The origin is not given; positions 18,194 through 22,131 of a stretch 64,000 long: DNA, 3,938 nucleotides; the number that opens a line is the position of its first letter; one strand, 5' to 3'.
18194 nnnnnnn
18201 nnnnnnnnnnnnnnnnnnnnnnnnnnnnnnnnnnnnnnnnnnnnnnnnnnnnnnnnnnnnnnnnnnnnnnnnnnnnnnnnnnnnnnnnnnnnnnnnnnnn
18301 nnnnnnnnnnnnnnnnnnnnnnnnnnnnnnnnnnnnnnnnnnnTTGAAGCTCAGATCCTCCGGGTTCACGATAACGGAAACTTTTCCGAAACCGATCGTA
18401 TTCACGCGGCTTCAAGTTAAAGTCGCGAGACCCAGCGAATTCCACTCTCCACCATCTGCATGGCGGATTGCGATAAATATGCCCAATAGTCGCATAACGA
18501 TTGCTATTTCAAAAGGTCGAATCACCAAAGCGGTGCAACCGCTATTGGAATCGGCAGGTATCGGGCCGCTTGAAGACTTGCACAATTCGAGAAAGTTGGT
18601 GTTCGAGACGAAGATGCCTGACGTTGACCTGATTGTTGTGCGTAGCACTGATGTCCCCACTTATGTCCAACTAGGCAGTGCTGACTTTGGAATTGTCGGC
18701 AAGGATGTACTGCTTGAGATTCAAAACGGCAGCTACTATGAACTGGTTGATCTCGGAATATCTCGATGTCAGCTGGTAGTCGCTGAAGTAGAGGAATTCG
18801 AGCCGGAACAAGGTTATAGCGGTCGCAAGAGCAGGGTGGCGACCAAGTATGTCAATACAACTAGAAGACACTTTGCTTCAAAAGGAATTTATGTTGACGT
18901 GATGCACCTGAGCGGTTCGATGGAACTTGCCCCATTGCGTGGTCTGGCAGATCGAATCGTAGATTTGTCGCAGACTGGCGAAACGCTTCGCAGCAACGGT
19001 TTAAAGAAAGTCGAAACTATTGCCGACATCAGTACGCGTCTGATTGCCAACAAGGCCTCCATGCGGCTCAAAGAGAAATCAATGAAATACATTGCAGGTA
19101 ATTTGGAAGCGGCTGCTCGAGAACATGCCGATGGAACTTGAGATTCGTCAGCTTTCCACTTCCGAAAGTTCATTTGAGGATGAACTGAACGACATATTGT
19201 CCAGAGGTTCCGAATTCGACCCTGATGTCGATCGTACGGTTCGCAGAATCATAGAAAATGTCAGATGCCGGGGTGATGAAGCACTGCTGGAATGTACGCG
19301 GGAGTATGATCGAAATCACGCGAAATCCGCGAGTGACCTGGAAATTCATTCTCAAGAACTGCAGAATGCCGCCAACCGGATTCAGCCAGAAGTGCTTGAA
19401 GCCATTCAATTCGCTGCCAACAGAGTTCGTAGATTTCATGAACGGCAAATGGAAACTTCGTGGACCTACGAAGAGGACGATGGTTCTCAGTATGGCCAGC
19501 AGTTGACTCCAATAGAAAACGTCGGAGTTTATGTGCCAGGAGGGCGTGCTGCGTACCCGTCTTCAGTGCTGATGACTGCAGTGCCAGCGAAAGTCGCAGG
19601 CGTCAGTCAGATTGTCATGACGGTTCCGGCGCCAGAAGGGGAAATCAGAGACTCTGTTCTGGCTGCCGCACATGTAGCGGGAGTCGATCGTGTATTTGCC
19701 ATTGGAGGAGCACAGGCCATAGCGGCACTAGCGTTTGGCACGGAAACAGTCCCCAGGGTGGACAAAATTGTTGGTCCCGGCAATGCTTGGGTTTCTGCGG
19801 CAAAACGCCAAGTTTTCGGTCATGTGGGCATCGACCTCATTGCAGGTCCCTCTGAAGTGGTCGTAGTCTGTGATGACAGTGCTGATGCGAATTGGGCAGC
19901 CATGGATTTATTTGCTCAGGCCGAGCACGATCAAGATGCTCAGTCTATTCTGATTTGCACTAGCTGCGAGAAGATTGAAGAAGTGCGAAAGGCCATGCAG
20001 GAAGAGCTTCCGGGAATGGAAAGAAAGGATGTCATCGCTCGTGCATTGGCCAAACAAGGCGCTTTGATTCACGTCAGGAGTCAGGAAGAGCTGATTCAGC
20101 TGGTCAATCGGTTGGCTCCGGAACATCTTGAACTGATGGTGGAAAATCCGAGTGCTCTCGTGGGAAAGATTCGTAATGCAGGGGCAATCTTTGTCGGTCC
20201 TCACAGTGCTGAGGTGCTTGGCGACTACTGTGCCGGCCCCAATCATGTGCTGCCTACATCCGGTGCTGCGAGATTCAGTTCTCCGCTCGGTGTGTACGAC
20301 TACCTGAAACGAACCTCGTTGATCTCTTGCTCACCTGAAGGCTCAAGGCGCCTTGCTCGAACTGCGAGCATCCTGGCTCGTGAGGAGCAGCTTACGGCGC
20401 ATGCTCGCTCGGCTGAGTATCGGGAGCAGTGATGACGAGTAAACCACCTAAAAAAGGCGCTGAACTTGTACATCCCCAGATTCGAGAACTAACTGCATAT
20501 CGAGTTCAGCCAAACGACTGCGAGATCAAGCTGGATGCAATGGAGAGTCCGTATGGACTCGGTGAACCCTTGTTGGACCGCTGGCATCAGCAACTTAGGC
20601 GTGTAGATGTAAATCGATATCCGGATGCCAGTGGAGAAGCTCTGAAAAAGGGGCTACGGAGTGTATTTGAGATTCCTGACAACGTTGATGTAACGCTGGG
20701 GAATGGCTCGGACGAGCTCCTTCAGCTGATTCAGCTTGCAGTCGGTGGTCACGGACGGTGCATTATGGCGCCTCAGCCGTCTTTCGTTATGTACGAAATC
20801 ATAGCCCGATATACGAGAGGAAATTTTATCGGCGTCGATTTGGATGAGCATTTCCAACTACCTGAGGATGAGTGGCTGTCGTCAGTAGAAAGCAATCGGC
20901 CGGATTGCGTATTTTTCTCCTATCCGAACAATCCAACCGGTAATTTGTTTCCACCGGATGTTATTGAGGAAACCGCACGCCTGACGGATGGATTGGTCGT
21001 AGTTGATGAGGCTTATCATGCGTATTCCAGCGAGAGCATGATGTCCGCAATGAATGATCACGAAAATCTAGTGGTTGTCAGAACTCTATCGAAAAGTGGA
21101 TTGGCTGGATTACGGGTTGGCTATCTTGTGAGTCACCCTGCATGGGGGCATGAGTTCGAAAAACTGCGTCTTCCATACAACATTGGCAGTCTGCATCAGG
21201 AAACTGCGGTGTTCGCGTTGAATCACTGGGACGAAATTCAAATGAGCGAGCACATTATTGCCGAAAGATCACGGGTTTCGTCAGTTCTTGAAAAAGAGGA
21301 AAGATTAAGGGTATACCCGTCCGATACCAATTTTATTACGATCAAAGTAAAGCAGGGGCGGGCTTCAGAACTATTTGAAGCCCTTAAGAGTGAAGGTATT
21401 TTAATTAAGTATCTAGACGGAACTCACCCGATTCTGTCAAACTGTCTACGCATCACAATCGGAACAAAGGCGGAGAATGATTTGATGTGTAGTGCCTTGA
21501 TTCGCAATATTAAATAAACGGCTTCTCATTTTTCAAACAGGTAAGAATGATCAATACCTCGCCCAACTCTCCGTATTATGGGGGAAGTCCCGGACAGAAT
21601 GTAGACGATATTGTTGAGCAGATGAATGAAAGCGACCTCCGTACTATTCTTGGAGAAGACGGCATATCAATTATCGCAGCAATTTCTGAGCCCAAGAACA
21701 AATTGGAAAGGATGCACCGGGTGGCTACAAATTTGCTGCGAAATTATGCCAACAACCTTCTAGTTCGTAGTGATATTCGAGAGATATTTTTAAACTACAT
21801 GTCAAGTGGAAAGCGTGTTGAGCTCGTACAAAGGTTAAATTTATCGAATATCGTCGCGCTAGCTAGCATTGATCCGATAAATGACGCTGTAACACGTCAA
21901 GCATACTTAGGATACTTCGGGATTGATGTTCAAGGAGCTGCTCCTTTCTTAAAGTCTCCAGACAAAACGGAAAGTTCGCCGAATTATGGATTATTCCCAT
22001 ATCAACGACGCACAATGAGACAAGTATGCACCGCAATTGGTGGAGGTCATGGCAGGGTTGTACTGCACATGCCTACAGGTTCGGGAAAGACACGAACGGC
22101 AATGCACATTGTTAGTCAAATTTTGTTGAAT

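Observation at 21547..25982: Helicase + GHKL ATPase + single-HKD PLD nuclease trio attached to the 5' side of the ssp genes: candidate second PT-dependent restriction module (SspFGH-like or new)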

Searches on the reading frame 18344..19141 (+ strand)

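Call 8: search_protein_families(library=pfam, proteins=[window:18344-19141:+], max_evalue=0.001)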
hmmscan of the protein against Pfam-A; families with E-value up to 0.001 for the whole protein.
window:18344-19141:+ (265 aa): 1 family
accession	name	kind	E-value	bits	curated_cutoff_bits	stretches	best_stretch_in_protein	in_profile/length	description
PF01634.23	HisG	-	9.6e-52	175.5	25.5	1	100-255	1-157/158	ATP phosphoribosyltransferase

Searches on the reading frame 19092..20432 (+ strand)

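Call 3: search_protein_families(library=pfam, proteins=[window:19092-20432:+], max_evalue=0.01)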
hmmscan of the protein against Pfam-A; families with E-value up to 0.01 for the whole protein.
window:19092-20432:+ (446 aa): 1 family
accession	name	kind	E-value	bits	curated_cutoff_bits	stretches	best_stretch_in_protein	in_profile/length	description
PF00815.25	Histidinol_dh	-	4.3e-168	560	27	1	39-444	4-410/411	Histidinol dehydrogenase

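Call 4: search_protein_families(library=padloc, proteins=[window:19092-20432:+], max_evalue=0.01)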
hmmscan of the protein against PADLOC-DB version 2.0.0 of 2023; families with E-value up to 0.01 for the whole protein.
window:19092-20432:+ (446 aa): 0 families

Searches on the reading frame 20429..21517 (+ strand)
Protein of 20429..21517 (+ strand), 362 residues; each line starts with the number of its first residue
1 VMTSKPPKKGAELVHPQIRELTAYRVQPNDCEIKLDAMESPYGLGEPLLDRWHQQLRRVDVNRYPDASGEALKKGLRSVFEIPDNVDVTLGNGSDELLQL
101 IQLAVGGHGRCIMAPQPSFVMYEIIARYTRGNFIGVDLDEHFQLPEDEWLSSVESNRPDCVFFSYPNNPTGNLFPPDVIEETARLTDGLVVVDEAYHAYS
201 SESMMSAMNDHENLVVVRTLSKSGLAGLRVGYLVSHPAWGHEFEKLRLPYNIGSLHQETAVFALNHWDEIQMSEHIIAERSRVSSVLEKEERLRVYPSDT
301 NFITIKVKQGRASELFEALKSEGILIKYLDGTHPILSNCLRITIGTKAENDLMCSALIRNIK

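Call 3: search_protein_families(library=pfam, proteins=[window:20429-21517:+], max_evalue=0.01)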
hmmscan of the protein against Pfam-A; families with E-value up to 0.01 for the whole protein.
window:20429-21517:+ (362 aa): 2 families
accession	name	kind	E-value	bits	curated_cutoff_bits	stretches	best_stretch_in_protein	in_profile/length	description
PF00155.27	Aminotran_1_2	-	2.3e-42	145.9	19.7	1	34-357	5-361/361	Aminotransferase class I and II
PF00266.25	Aminotran_5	-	0.0049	16.3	21.5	0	138-205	121-187/371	Aminotransferase class-V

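Call 4: search_protein_families(library=padloc, proteins=[window:20429-21517:+], max_evalue=0.01)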
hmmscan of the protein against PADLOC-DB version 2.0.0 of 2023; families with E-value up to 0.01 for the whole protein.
window:20429-21517:+ (362 aa): 0 families

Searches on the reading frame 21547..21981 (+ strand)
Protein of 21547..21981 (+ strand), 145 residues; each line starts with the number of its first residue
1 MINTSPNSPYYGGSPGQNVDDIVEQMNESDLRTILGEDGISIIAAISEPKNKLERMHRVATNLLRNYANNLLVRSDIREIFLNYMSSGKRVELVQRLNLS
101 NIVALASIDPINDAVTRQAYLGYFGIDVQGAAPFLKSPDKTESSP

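Call 78: search_protein_families(library=pfam, proteins=[window:21547-21981:+], max_evalue=10)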
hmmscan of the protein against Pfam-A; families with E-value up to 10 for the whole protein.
seq(145 aa): 1 family
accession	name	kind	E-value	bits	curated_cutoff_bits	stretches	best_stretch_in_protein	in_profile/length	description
PF05806.17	Noggin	-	0.14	12.4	24.1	1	20-97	44-119/211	Noggin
